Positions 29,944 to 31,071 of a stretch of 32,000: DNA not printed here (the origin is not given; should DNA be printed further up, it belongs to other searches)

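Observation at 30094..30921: Low-GC DUF3800 gene wedged with 7 nt and 2 nt junctions between the helicase and methylase genes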

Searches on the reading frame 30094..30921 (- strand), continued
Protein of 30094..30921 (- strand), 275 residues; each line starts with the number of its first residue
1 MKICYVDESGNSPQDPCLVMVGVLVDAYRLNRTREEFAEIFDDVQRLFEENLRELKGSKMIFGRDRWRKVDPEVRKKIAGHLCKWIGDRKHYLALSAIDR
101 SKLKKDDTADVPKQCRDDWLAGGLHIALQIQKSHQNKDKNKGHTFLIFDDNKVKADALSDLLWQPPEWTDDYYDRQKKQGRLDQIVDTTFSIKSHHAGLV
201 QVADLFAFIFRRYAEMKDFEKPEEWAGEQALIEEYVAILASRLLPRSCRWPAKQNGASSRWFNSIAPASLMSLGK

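Call 37: search_protein_families(library=pfam, proteins=[L014:9631-9975:+, L014:10843-11568:+, L014:8623-9600:+, L017:340-2358:+, L017:3682-4416:+, L016:3182-4384:+, L002:3979-5607:+, L003:10877-12673:+, L005:10836-12515:+, L004:12018-13271:+], max_evalue=0.001)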
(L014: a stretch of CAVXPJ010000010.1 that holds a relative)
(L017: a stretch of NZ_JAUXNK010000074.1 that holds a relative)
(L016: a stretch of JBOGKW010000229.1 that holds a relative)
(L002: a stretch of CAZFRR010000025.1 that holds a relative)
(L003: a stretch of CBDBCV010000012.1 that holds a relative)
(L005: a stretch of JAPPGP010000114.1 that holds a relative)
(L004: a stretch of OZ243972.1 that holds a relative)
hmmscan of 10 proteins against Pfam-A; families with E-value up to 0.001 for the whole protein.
L014:9631-9975:+ (114 aa): 0 families

L014:10843-11568:+ (241 aa): 1 family
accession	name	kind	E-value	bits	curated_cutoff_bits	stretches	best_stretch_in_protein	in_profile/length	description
PF01555.25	N6_N4_Mtase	-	1.1e-24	88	26.7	1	68-207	1-145/221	DNA methylase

L014:8623-9600:+ (325 aa): 0 families

L017:340-2358:+ (672 aa): 5 families
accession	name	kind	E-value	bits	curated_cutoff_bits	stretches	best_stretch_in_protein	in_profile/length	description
PF04851.21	ResIII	-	3e-24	86.2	22.5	1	72-244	3-164/164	Type III restriction enzyme, res subunit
PF00271.37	Helicase_C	-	3.1e-14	53.6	23.5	1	327-432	4-109/110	Helicase conserved C-terminal domain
PF12728.13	HTH_17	-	5.3e-12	46.2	27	1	4-53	1-50/51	Helix-turn-helix domain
PF18766.7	SWI2_SNF2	-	9.7e-05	22.6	26.7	1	180-271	92-187/221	SWI2/SNF2 ATPase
PF00270.35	DEAD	-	0.00013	22.2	26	1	91-246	13-163/167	DEAD/DEAH box helicase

L017:3682-4416:+ (244 aa): 0 families

L016:3182-4384:+ (401 aa): 0 families

L002:3979-5607:+ (542 aa): 0 families

L003:10877-12673:+ (598 aa): 0 families

L005:10836-12515:+ (559 aa): 0 families

L004:12018-13271:+ (417 aa): 1 family
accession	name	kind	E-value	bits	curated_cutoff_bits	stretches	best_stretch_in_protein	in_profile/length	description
PF10987.13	DUF2806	-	6.1e-36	124.8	24.5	1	171-271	4-103/221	Protein of unknown function (DUF2806)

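Call 46: predict_structure(alignment_id=A3)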
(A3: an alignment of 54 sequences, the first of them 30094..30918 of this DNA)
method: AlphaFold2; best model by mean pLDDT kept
length: 274 residues; sequences in the alignment: 54
mean_pLDDT: 89.2   pTM: 0.91
mean pLDDT of the five models: 89.2, 88.1, 86.1, 84.8, 82.5
residues with pLDDT >= 90: 168; 70-90: 93; 50-70: 13; < 50: 0
segments of 3 or more residues with pLDDT < 50: none
pLDDT, mean of each block of 10 residues (from residue 1): 90 94 83 82 86 84 91 94 90 97 83 91 96 82 84 89 92 90 80 69 96 98 96 97 95 82 96 90
secondary structure, 60 per line:
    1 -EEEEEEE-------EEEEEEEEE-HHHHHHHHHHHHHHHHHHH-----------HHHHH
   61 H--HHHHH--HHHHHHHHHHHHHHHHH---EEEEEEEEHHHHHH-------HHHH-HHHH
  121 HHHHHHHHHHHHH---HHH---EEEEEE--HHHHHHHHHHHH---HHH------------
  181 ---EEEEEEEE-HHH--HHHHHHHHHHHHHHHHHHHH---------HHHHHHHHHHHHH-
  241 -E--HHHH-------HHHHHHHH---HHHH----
elements in order: E2-8 E16-24 H26-44 H56-61 H64-68 H71-87 E91-98 H99-104 H112-115 H117-133 E143-148 H151-162 E184-191 H198-217 H227-239 H245-248 H256-263 H267-270

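Call 48: search_protein_representatives(protein=window:30094-30918:-)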
Query: 274 residues. Proteins with E-value up to 0.001 (for the whole library): 364; up to 1e-10: 253; up to 1e-30: 98. The best 150 are listed.
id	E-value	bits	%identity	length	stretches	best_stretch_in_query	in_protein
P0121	4.8e-87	308.2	49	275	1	1-273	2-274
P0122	1.4e-85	303.4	62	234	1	1-211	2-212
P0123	7.2e-80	284.7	48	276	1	1-273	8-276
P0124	6.4e-72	258.6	46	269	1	1-272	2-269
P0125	1.9e-70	253.7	46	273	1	3-272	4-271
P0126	4.8e-67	242.6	46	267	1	6-273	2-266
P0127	1.8e-66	240.7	45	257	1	19-272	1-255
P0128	2.0e-66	240.5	51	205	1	71-273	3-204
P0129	2.5e-65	236.9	45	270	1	2-273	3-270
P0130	4.6e-65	236.1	43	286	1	1-268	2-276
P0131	8.5e-61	222.1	40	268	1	2-274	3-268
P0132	6.3e-59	216.0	40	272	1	1-273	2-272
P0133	9.4e-58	212.1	59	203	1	1-162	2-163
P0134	5.5e-56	206.3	42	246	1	19-272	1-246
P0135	1.8e-55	204.6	39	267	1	1-267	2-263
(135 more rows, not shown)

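Call 51: fold_search(model_id=the predicted structure, library=pdb)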
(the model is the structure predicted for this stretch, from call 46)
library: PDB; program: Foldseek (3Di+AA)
matches with E <= 10: 117; with E <= 0.001: 4
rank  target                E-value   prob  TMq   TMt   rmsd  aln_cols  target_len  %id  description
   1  1eke_A                2.6e-04  1.00  0.43  0.51  11.1       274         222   11  CRYSTAL STRUCTURE OF CLASS II RIBONUCLEASE H (RNASE HII) WITH MES LIGAND (released 2000-09-13)
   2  2dff                  6.7e-04  1.00  0.38  0.47   9.0       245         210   14  Crystal structure of Tk-RNase HII(1-204)-C (released 2007-03-06)
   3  1i39                  7.9e-04  1.00  0.41  0.52  11.5       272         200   15  RNASE HII FROM ARCHAEOGLOBUS FULGIDUS (released 2001-04-11)
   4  3p83_E                9.9e-04  1.00  0.41  0.52   8.1       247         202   14  Structure of the PCNA:RNase HII complex from Archaeoglobus fulgidus. (released 2011-02-02)
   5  2dfe                  1.0e-03  1.00  0.38  0.47  11.1       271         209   15  Crystal structure of Tk-RNase HII(1-200)-C (released 2007-03-06)
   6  1eke_B                1.3e-03  1.00  0.44  0.51   8.0       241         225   13  CRYSTAL STRUCTURE OF CLASS II RIBONUCLEASE H (RNASE HII) WITH MES LIGAND (released 2000-09-13)
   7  3p83_F                1.3e-03  1.00  0.40  0.51   8.0       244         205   14  Structure of the PCNA:RNase HII complex from Archaeoglobus fulgidus. (released 2011-02-02)
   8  4py5_A                1.4e-03  1.00  0.38  0.38   8.6       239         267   12  Thermovibrio ammonificans RNase H3 in complex with 19-mer RNA/DNA (released 2014-07-30)
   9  1io2                  2.7e-03  1.00  0.39  0.48  12.2       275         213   15  Crystal structure of type 2 ribonuclease h from hyperthermophilic archaeon, thermococcus kodakaraensis kod1 (released 2001-04-18)
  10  2dfh                  4.2e-03  0.99  0.36  0.44  11.6       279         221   15  Crystal structure of Tk-RNase HII(1-212)-C (released 2007-03-06)
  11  3p83_D                4.9e-03  1.00  0.42  0.52  11.1       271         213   14  Structure of the PCNA:RNase HII complex from Archaeoglobus fulgidus. (released 2011-02-02)
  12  1uax_A                5.2e-03  0.99  0.38  0.47  10.8       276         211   15  Crystal structure of the ribonuclease H2 from Pyrococcus horikoshii OT3 (released 2004-06-29)
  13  2d0a                  5.5e-03  0.99  0.41  0.38  11.5       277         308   14  Crystal structure of Bst-RNase HIII (released 2006-07-18)
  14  1x1p                  2.1e-02  0.98  0.39  0.48   8.9       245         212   16  Crystal structure of Tk-RNase HII(1-197)-A(28-42) (released 2006-01-17)
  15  3o3g_A                3.4e-02  0.95  0.35  0.42  11.6       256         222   10  T. maritima RNase H2 in complex with nucleic acid substrate and calcium ions (released 2010-12-08)
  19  3puf_M                3.7e-01  0.89  0.46  0.46   5.4       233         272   12  Crystal structure of human RNase H2 complex (released 2010-12-22)
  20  3puf_D                4.1e-01  0.75  0.42  0.42   6.0       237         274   10  Crystal structure of human RNase H2 complex (released 2010-12-22)
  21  3puf_J                4.9e-01  0.63  0.41  0.42   6.2       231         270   10  Crystal structure of human RNase H2 complex (released 2010-12-22)
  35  8yjz_H                2.7e+00  0.21  0.41  0.39   7.8       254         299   12  Structure of the human endogenous PCNA-FEN1-RNase H2 complex - State D (released 2024-12-04)
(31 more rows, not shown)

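Call 52: search_solved_structures(query=A2, max_evalue=10, show_alignments=2)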
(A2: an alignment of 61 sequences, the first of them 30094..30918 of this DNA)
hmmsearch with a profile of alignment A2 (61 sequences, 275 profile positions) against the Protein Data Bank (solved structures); distinct sequences matched with E-value up to 10: 2.
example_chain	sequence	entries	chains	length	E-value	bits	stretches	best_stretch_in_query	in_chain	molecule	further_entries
3qan_A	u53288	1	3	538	0.87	12.1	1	65-97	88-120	1-pyrroline-5-carboxylate dehydrogenase 1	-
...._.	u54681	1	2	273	1.1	11.8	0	210-269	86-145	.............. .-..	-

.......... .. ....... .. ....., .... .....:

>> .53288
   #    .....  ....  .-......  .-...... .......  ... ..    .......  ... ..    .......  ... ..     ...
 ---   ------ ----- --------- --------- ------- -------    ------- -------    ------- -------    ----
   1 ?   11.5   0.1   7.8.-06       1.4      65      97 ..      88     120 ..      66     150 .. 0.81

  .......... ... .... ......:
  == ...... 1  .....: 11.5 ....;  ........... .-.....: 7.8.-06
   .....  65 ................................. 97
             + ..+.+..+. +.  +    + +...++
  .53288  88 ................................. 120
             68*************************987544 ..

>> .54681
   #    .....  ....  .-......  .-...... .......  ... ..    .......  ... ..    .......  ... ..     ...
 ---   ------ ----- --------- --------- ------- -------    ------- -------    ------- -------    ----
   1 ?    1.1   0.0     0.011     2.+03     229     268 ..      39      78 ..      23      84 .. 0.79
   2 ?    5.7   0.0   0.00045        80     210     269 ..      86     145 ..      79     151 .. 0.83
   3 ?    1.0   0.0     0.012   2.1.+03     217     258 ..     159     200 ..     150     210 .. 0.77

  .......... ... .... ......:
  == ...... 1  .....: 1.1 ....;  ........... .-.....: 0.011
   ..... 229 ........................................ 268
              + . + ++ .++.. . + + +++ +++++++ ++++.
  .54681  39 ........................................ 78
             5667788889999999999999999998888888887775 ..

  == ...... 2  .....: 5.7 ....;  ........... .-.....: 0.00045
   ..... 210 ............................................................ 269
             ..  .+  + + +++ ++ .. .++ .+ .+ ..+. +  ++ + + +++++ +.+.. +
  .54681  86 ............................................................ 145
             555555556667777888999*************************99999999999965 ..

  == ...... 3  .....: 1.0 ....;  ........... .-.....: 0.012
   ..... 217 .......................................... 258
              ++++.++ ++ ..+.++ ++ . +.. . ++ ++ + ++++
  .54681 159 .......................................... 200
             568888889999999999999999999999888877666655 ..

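Call 56: fold_search(model_id=the predicted structure, library=viral)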
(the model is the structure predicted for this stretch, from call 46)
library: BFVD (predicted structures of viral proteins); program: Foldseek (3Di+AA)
matches with E <= 10: 96; with E <= 0.001: 1
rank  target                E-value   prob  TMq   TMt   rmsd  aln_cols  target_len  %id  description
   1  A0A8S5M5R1            1.5e-05  1.00  0.57  0.63   5.7       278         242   12  DUF3800 domain-containing protein [Siphoviridae sp. ctPJC19]
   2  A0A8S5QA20            9.1e-02  0.33  0.30  0.28  16.6       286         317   10  Uncharacterized protein [Siphoviridae sp. ct5qs5]
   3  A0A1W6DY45            1.6e-01  0.63  0.32  0.48  11.3       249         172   12  Putative ribonuclease HI [Aeromonas phage phiA8-29]
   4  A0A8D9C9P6            1.6e-01  0.21  0.22  0.23  11.2       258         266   12  Putative ribonuclease H [uncultured marine phage]
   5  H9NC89                1.7e-01  0.06  0.14  0.15  18.6       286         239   12  (no name in the UniProt tables at hand)
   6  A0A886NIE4            1.9e-01  0.10  0.19  0.20  15.8       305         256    8  (no name in the UniProt tables at hand)
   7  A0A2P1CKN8            3.1e-01  0.30  0.30  0.36   8.1       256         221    8  RNAseH [Pantoea phage vB_PagS_Vid5]
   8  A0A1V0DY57            4.1e-01  0.02  0.11  0.10  32.6       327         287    8  Uncharacterized protein [Dinoroseobacter phage vB_DshS-R5C]
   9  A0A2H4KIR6            5.3e-01  0.15  0.24  0.16   8.7       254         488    9  (no name in the UniProt tables at hand)
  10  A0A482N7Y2            5.6e-01  0.15  0.27  0.35  15.4       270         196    7  (no name in the UniProt tables at hand)
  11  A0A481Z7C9            5.6e-01  0.04  0.13  0.13  19.1       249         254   12  Histone 2A-domain-containing protein [Pithovirus LCPAC304]
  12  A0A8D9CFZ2            6.0e-01  0.16  0.26  0.38  11.7       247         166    9  Putative Ribonuclease HI [uncultured marine phage]
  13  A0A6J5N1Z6            9.8e-01  0.21  0.30  0.46   8.1       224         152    6  RNase_H_like domain containing protein [uncultured Caudovirales phage]
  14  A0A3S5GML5            9.8e-01  0.14  0.29  0.35  10.5       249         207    8  (no name in the UniProt tables at hand)
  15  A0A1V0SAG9            1.0e+00  0.03  0.15  0.12  23.0       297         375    8  Uncharacterized protein [Catovirus CTV1]
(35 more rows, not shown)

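Call 68: search_dna_similar(query=window:30094-30918:-, collection=plasmids, mode=protein, max_rows=25)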
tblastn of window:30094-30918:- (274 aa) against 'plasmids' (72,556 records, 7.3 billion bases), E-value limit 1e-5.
Records with a match: 2; places in all: 2; records where one place covers at least 80% of the query: 2.
Best place of each record, by identity: <60% 2.
By first word of the organism name: Roseicitreum 1; Sulfitobacter 1.
By predicted mobility (MOB-suite, as given by PLSDB): conjugative 2.
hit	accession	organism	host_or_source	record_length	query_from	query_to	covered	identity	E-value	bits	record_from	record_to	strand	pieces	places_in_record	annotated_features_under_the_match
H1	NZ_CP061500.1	Roseicitreum antarcticum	Intertidal sediment,Sandy intertidal ...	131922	1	238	87%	33.1%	2e-30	126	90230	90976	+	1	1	DUF3800 domain-containing protein | Shedu immune nuclease family protein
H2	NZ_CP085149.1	Sulfitobacter dubius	cell culture,Sediment from the Channel ...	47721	1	238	87%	31.0%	3e-27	117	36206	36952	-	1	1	DUF3800 domain-containing protein | restriction endonuclease subunit S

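Call 69: get_annotated_region(hit=H1, flank=8000)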
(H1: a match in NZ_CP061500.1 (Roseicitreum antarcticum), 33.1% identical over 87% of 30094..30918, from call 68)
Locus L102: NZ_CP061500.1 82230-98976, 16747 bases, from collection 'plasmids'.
description: Roseicitreum antarcticum strain ZS2-28 plasmid pRA02, complete sequence
organism: Roseicitreum antarcticum (NCBI taxid 564137)
taxonomy: Bacteria; Pseudomonadota; Alphaproteobacteria; Rhodobacterales; Paracoccaceae; Roseicitreum; Roseicitreum antarcticum
host: -; source: Intertidal sediment,Sandy intertidal sediment; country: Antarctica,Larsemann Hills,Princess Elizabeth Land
typing (MOB-suite, as given by PLSDB): conjugative; relaxase MOBP; mating-pair formation MPF_T
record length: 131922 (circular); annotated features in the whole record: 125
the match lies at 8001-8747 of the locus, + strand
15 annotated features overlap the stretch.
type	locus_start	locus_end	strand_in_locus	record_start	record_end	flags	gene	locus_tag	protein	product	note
CDS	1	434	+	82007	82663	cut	-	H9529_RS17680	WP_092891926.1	hypothetical protein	-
CDS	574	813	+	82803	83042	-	-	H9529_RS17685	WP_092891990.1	hypothetical protein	-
CDS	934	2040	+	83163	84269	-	-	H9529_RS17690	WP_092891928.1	Fic family protein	-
CDS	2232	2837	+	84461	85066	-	-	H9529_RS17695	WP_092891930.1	restriction endonuclease subunit S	-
CDS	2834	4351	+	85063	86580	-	-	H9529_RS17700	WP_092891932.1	type I restriction-modification system subunit M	GO:0006306 - DNA methylation [Evidence IEA]; GO:0009307 - DNA restriction-modification system [Evidence IEA]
CDS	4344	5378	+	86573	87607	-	-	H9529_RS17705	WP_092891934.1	virulence RhuM family protein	-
CDS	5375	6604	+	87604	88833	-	-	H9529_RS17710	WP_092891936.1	restriction endonuclease subunit S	GO:0006304 - DNA modification [Evidence IEA]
CDS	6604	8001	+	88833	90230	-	-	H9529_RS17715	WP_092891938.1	Shedu immune nuclease family protein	-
CDS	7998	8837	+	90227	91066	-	-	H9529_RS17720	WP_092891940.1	DUF3800 domain-containing protein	-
CDS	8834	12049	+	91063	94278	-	-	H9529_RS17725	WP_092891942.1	HsdR family type I site-specific deoxyribonuclease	GO:0009307 - DNA restriction-modification system [Evidence IEA]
CDS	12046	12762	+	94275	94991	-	-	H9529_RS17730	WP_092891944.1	SprT family zinc-dependent metalloprotease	GO:0006508 - proteolysis [Evidence IEA]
CDS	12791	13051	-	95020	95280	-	-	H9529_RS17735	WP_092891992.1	WGR domain-containing protein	-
CDS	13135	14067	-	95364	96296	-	-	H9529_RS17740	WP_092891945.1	DUF2493 domain-containing protein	-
CDS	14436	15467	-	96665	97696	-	-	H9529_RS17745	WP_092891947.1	toprim domain-containing protein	-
CDS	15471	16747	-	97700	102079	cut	-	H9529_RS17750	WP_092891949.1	strawberry notch family protein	-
